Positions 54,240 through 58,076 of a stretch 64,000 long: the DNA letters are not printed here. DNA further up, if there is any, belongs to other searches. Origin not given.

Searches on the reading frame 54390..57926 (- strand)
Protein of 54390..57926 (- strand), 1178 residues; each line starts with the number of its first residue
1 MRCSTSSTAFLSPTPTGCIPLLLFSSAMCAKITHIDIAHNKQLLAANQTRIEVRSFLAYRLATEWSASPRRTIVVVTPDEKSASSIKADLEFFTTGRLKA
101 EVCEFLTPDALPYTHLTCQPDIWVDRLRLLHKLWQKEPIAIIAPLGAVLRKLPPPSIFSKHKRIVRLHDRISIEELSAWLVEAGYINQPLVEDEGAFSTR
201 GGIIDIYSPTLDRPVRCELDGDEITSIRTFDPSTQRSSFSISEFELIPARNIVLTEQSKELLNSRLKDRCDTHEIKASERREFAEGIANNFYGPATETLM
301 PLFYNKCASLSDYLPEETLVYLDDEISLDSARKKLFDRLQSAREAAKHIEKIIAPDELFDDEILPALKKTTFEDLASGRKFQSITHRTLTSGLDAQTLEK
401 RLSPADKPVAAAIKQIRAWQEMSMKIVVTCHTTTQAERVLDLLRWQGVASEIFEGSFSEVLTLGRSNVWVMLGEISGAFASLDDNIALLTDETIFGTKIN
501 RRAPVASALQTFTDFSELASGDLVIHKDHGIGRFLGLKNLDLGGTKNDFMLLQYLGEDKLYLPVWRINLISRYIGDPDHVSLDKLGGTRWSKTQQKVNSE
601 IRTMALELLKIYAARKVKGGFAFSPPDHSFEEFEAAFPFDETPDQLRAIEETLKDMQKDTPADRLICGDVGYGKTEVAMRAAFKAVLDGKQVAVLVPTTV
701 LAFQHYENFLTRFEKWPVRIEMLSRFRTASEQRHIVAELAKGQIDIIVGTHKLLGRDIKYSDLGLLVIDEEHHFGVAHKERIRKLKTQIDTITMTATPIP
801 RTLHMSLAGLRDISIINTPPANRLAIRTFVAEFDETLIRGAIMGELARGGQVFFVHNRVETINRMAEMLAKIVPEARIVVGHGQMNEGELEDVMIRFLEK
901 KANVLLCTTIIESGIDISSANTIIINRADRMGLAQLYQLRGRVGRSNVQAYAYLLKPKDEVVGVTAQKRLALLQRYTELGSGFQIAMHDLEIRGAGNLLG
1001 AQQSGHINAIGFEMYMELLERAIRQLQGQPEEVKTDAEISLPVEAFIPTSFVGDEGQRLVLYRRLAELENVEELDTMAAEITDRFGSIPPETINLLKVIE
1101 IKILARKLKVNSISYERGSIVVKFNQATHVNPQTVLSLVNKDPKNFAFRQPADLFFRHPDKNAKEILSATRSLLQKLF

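Call 70: search_protein_families(library=pfam, proteins=[window:54390-57926:-], max_evalue=0.00001)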
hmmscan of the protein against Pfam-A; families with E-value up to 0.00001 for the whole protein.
window:54390-57926:- (1178 aa): 6 families
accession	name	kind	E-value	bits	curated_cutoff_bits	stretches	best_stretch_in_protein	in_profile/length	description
PF03461.20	TRCF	-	1.3e-27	96.4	25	1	1041-1134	1-94/95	TRCF domain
PF00270.35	DEAD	-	1.8e-26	93.3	26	1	642-803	1-164/167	DEAD/DEAH box helicase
PF00271.37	Helicase_C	-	6e-21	75.2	23.5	1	845-946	11-109/110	Helicase conserved C-terminal domain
PF17757.6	UvrB_inter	-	5.5e-20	71.7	22.9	1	166-250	4-89/91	UvrB interaction domain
PF02559.22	CarD_TRCF_RID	-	1.8e-17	63.6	23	1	519-574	2-57/57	CarD-like/TRCF RID domain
PF04851.21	ResIII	-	6.5e-13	49.4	22.5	1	642-798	5-162/164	Type III restriction enzyme, res subunit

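Call 74: find_homologous_proteins(query=window:54390-57926:-, max_evalue=1e-50)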
Query window:54390-57926:- (1178 aa): 477 proteins with E <= 1e-50 among 8000 candidates; the best 120 are listed.
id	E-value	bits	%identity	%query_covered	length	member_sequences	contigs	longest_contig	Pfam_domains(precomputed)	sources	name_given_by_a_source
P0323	0.0e+0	2523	100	96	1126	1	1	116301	PF02559.23,PF00270.36,PF17757.7,PF03461.21,PF00271.38,PF04851.22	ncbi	-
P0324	0.0e+0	1649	64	95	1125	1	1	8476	PF02559.23,PF00270.36,PF17757.7,PF03461.21,PF00271.38,PF04851.22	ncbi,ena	-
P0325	0.0e+0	1640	64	95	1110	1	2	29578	PF02559.23,PF00270.36,PF17757.7,PF03461.21,PF00271.38,PF04851.22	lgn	-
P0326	0.0e+0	1602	63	95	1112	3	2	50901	PF02559.23,PF00270.36,PF17757.7,PF03461.21,PF00271.38,PF04851.22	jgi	-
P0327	0.0e+0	1575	61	95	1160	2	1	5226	PF02559.23,PF00270.36,PF17757.7,PF03461.21,PF00271.38,PF04851.22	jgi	-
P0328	0.0e+0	1545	61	95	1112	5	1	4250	PF02559.23,PF00270.36,PF17757.7,PF03461.21,PF00271.38,PF04851.22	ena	-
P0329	0.0e+0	1023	45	95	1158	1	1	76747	PF02559.23,PF00270.36,PF17757.7,PF03461.21,PF00271.38,PF22590.3,PF04851.22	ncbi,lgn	-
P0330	9.6e-272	923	42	91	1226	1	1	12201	PF02559.23,PF00270.36,PF17757.7,PF03461.21,PF00271.38,PF04851.22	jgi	jgi:transcription-repair coupling factor (superfamily II helicase)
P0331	1.4e-269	915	41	95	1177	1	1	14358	PF02559.23,PF00270.36,PF17757.7,PF03461.21,PF00271.38,PF04851.22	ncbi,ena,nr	ncbi:MAG: transcription-repair coupling factor [Desulfobacteraceae bacterium]|nr:transcription-repai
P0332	3.0e-269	914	44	87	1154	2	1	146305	PF02559.23,PF00270.36,PF17757.7,PF03461.21,PF00271.38,PF04851.22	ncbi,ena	-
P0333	6.3e-268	910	43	91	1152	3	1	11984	PF02559.23,PF00270.36,PF17757.7,PF03461.21,PF00271.38,PF04851.22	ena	-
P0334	8.2e-263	893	41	94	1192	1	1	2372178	PF02559.23,PF00270.36,PF17757.7,PF03461.21,PF00271.38,PF22590.3,PF04851.22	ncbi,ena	-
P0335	5.6e-261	887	41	94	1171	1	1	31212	PF02559.23,PF00270.36,PF17757.7,PF03461.21,PF00271.38,PF22590.3,PF04851.22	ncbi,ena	-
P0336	1.4e-258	879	43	86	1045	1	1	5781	PF02559.23,PF00270.36,PF00176.30,PF17757.7,PF03461.21,PF00271.38,PF04851.22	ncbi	ncbi:MAG: transcription-repair coupling factor, partial [Candidatus Binatia bacterium]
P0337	8.4e-257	873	43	86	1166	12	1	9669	PF02559.23,PF00270.36,PF17757.7,PF03461.21,PF00271.38,PF04851.22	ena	-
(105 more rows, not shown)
